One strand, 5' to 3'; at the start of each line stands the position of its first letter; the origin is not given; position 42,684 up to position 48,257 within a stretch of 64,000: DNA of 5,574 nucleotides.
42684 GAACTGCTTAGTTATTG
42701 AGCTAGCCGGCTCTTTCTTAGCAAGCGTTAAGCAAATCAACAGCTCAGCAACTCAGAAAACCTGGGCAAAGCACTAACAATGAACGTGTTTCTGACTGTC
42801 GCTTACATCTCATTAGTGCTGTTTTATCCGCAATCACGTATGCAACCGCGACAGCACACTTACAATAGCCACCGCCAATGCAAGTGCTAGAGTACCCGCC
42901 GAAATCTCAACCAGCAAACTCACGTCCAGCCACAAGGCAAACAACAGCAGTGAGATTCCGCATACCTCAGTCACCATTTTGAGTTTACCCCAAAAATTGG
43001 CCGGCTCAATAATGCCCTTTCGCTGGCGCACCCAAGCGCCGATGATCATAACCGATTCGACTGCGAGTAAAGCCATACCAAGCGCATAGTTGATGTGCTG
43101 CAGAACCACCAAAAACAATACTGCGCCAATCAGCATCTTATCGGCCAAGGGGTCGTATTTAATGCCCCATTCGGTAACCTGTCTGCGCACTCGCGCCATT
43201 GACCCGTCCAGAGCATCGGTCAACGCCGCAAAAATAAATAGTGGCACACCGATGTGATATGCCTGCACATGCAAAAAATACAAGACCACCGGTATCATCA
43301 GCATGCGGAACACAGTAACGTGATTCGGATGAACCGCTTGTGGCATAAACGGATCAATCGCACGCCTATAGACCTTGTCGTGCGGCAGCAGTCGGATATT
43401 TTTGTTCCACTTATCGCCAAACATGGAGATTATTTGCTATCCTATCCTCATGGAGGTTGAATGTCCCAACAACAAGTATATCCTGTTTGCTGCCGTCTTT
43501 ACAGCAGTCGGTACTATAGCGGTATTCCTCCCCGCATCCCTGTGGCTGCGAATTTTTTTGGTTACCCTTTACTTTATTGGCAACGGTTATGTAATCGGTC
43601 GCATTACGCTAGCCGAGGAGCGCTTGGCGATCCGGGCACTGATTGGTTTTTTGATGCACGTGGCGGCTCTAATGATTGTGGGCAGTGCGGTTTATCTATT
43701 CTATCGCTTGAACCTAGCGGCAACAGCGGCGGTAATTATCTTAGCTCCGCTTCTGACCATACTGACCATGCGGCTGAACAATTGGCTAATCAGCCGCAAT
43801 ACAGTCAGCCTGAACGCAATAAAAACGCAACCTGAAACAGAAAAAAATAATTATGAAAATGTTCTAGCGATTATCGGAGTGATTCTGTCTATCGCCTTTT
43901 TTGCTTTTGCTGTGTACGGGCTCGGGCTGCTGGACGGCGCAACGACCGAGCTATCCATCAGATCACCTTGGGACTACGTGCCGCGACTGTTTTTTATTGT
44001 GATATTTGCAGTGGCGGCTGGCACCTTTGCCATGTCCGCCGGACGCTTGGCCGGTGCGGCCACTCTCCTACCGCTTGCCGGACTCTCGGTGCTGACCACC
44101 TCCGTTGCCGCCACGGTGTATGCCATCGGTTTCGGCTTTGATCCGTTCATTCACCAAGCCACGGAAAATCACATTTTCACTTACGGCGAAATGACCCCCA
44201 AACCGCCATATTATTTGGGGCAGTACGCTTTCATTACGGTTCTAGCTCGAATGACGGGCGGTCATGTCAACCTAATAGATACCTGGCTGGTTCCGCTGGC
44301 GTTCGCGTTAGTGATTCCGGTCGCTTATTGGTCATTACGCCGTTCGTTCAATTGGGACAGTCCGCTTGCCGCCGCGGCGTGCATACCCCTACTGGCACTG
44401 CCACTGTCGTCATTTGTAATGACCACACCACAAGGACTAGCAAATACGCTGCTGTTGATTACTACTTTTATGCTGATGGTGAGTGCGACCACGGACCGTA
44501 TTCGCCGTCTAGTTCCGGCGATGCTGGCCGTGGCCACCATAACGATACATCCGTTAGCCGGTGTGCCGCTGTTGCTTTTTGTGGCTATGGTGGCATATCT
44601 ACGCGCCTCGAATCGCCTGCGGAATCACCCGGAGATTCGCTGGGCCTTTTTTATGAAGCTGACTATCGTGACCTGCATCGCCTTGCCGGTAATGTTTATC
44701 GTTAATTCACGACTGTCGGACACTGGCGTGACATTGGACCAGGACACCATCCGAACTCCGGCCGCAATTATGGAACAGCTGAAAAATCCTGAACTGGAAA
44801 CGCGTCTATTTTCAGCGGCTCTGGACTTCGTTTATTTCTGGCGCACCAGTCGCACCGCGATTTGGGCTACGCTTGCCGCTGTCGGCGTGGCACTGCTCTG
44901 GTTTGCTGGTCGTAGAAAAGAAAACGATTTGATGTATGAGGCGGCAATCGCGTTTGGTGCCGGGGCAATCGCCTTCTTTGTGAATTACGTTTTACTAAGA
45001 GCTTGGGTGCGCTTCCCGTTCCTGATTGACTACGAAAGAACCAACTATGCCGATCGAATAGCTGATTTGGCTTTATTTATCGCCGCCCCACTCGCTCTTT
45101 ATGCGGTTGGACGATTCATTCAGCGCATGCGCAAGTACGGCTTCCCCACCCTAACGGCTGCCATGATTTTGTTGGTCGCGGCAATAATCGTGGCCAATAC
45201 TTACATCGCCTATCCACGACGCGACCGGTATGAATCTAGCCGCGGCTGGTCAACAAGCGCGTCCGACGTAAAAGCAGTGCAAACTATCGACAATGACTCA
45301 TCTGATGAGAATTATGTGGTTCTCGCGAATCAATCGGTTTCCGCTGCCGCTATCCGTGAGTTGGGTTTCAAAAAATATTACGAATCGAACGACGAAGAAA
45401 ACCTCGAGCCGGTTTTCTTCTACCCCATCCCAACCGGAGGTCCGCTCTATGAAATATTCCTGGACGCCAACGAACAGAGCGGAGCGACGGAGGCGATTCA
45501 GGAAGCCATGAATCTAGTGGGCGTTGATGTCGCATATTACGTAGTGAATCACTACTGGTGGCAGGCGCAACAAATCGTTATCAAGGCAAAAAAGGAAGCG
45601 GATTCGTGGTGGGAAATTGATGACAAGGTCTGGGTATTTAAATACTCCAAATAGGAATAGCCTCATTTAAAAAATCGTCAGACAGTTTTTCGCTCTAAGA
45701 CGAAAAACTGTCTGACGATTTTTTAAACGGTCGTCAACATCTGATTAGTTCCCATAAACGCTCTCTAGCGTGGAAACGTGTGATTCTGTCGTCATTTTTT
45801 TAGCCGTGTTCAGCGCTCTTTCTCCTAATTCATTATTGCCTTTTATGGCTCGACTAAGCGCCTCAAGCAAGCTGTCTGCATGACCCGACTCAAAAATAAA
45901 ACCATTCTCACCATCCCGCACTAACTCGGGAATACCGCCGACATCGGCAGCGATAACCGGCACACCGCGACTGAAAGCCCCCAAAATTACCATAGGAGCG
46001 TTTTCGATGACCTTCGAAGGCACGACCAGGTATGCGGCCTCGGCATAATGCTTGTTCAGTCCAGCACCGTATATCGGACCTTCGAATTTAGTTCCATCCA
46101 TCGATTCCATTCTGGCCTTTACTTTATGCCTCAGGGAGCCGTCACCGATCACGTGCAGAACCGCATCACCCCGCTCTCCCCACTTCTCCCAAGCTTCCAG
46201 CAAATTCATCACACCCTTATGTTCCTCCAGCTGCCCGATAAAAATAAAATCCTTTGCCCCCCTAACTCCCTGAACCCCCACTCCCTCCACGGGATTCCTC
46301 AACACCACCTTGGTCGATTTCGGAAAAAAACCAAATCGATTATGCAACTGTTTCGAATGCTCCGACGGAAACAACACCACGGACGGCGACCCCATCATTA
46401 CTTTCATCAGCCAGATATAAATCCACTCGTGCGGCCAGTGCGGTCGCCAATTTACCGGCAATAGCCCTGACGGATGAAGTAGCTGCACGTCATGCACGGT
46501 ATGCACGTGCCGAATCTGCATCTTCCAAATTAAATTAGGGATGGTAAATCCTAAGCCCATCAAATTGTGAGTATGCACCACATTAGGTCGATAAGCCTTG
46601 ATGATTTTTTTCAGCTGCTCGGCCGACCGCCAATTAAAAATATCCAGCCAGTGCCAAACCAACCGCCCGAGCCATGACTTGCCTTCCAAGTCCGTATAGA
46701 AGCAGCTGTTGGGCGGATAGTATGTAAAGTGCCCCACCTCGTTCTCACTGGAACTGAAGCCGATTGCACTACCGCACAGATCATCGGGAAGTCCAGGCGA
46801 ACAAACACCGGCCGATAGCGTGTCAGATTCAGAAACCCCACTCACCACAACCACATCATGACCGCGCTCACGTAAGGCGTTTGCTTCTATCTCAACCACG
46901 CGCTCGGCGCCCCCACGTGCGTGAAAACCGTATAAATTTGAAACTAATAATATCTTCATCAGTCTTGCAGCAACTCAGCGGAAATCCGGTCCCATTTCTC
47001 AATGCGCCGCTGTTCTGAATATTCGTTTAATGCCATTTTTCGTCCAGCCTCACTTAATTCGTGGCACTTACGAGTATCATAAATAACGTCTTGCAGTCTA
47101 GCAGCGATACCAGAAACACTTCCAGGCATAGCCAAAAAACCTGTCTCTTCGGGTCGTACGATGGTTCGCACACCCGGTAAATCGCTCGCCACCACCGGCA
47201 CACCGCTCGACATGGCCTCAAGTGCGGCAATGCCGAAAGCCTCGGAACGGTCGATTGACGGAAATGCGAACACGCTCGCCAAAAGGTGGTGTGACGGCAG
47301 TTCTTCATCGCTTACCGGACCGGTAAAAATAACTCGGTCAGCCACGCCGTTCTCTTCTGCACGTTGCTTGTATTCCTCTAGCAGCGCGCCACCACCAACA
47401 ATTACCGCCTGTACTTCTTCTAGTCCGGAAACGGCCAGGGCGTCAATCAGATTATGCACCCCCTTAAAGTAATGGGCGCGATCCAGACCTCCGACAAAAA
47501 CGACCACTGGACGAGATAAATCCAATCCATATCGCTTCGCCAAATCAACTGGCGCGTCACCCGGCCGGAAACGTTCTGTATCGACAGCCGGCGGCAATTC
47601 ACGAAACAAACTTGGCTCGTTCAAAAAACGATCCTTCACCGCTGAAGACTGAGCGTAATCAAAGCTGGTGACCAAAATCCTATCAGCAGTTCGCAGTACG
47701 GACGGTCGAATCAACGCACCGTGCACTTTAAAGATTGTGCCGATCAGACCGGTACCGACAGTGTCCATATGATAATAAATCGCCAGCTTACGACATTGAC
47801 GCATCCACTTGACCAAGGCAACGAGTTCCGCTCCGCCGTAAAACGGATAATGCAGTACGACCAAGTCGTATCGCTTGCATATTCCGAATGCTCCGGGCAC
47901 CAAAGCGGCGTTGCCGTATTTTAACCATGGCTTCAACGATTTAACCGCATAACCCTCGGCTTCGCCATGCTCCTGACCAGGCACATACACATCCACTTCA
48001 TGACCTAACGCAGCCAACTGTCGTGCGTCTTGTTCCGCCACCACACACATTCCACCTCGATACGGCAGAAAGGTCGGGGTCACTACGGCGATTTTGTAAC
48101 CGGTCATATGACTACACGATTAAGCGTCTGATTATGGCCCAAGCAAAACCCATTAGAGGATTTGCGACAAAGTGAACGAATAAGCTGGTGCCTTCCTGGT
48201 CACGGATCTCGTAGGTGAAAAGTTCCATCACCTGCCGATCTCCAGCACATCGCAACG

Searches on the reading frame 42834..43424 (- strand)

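Call 48: search_protein_families(library=pfam, proteins=[window:42834-43424:-], max_evalue=0.001)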
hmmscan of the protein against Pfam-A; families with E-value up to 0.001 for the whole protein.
window:42834-43424:- (196 aa): 1 family
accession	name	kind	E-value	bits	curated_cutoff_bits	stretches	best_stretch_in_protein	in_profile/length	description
PF01066.26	CDP-OH_P_transf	-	1.2e-27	97.6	22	1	32-185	3-149/152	CDP-alcohol phosphatidyltransferase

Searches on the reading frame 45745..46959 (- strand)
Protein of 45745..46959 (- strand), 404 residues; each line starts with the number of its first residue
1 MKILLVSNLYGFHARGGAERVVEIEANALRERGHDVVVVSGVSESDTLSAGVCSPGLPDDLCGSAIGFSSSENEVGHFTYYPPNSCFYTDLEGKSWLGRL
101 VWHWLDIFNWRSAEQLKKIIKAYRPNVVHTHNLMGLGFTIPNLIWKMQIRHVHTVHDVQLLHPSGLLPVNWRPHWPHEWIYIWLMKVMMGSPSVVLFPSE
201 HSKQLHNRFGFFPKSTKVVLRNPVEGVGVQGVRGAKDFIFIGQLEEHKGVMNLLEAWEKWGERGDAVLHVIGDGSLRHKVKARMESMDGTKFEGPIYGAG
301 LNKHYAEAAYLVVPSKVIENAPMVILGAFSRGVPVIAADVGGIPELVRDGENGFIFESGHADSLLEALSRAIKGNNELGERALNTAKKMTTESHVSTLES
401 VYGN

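Call 48: search_protein_families(library=pfam, proteins=[window:45745-46959:-], max_evalue=0.001)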
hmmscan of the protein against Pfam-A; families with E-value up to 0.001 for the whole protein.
window:45745-46959:- (404 aa): 5 families
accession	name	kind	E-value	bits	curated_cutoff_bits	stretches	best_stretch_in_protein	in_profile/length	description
PF13692.12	Glyco_trans_1_4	-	6.6e-27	94.9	27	1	236-372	2-140/142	Glycosyl transferases group 1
PF00534.26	Glycos_transf_1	-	1.2e-26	93.7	26.4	1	235-388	15-171/172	Glycosyl transferases group 1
PF13439.12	Glyco_transf_4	-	2.9e-17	63.6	28.5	1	16-223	2-165/170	Glycosyltransferase Family 4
PF13579.12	Glyco_trans_4_4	-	1.1e-12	49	29.7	1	16-219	1-154/158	Glycosyl transferase 4-like domain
PF13477.12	Glyco_trans_4_2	-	0.00076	20.1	23.4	0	109-139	59-89/139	Glycosyl transferase 4-like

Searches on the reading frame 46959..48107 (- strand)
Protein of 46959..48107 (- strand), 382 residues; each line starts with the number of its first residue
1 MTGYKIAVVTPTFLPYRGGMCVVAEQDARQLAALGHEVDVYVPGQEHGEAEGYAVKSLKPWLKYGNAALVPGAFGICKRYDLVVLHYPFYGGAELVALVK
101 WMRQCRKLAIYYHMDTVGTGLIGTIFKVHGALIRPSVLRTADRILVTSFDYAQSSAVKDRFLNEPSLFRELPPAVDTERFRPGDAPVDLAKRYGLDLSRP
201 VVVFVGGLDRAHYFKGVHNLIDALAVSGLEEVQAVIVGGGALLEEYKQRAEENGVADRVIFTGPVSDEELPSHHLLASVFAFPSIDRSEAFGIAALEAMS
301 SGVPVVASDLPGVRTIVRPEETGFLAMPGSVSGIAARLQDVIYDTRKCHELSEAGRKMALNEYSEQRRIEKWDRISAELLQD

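Call 48: search_protein_families(library=pfam, proteins=[window:46959-48107:-], max_evalue=0.001)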
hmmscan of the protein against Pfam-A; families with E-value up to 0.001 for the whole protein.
window:46959-48107:- (382 aa): 6 families
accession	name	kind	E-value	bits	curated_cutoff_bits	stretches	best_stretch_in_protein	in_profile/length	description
PF00534.26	Glycos_transf_1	-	2.7e-37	128.4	26.4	1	192-358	8-172/172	Glycosyl transferases group 1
PF13692.12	Glyco_trans_1_4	-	7e-30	104.6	27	1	199-342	1-140/142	Glycosyl transferases group 1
PF13439.12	Glyco_transf_4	-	7.5e-11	42.8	28.5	1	18-178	2-169/170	Glycosyltransferase Family 4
PF13579.12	Glyco_trans_4_4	-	2e-09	38.4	29.7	1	18-152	1-139/158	Glycosyl transferase 4-like domain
PF20706.3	GT4-conflict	-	2.9e-08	33.6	26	1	266-318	269-321/385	Family 4 Glycosyltransferase in conflict systems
PF13524.12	Glyco_trans_1_2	-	0.00041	20.8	25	1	230-372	13-142/144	Glycosyl transferase-like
